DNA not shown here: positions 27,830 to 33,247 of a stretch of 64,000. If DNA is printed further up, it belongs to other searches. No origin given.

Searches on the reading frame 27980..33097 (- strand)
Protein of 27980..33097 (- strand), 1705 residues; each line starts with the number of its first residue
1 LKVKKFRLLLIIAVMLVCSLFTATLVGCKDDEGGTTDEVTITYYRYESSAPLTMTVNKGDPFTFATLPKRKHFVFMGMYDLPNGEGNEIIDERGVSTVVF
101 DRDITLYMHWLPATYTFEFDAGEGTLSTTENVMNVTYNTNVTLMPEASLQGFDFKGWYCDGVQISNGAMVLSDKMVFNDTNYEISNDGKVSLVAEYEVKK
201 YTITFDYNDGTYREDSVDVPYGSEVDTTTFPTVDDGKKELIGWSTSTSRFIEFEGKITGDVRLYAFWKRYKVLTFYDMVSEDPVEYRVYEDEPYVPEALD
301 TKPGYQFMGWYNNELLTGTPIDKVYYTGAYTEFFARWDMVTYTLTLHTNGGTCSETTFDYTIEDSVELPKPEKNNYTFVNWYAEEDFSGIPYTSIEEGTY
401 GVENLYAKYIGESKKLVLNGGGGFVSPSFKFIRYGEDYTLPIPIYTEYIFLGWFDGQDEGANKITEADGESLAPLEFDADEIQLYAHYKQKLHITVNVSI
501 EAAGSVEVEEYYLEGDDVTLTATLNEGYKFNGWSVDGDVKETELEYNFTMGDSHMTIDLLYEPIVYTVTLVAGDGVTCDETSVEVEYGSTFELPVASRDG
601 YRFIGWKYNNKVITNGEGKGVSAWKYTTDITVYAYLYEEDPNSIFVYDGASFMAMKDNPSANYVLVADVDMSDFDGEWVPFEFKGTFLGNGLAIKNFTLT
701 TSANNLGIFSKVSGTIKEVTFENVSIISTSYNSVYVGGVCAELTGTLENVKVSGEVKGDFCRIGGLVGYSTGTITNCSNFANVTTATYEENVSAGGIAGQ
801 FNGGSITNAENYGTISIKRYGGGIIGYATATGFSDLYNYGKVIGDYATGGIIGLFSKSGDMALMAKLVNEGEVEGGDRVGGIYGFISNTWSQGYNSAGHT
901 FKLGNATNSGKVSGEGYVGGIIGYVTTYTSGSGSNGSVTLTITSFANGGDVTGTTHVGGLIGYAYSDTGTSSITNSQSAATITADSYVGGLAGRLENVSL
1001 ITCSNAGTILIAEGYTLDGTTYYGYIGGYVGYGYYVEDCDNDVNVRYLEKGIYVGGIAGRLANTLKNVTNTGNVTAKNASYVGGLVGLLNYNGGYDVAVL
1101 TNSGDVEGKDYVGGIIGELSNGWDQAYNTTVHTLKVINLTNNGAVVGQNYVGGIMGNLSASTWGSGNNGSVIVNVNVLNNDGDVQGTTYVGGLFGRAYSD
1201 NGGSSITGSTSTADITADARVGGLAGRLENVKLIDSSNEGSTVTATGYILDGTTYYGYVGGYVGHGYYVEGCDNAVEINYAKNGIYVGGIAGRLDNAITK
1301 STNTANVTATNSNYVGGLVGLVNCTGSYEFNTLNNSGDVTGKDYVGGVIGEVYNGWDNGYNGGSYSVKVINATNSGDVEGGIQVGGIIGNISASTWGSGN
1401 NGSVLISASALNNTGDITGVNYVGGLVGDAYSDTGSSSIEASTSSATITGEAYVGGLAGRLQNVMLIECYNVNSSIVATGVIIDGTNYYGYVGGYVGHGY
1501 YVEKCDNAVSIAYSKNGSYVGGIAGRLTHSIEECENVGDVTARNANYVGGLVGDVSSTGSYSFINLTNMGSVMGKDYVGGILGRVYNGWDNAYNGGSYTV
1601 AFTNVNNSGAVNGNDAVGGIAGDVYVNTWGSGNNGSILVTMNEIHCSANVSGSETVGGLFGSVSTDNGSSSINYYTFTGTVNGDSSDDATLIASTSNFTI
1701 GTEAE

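Call 94: search_protein_families(library=pfam, max_evalue=0.001, proteins=[window:27980-33097:-])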
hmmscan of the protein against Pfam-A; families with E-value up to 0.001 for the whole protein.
window:27980-33097:- (1705 aa): 3 families
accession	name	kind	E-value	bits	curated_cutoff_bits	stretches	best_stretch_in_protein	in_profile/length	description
PF09479.16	Flg_new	-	2.7e-42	143.1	27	4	342-408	1-65/65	Listeria-Bacteroides repeat domain (List_Bact_rpt)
PF18998.6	Flg_new_2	-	7.7e-14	51.9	23.6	1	495-558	2-66/73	Divergent InlB B-repeat domain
PF05342.19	Peptidase_M26_N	-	2e-06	27.6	27.7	1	653-754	148-250/250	M26 IgA1-specific Metallo-endopeptidase N-terminal region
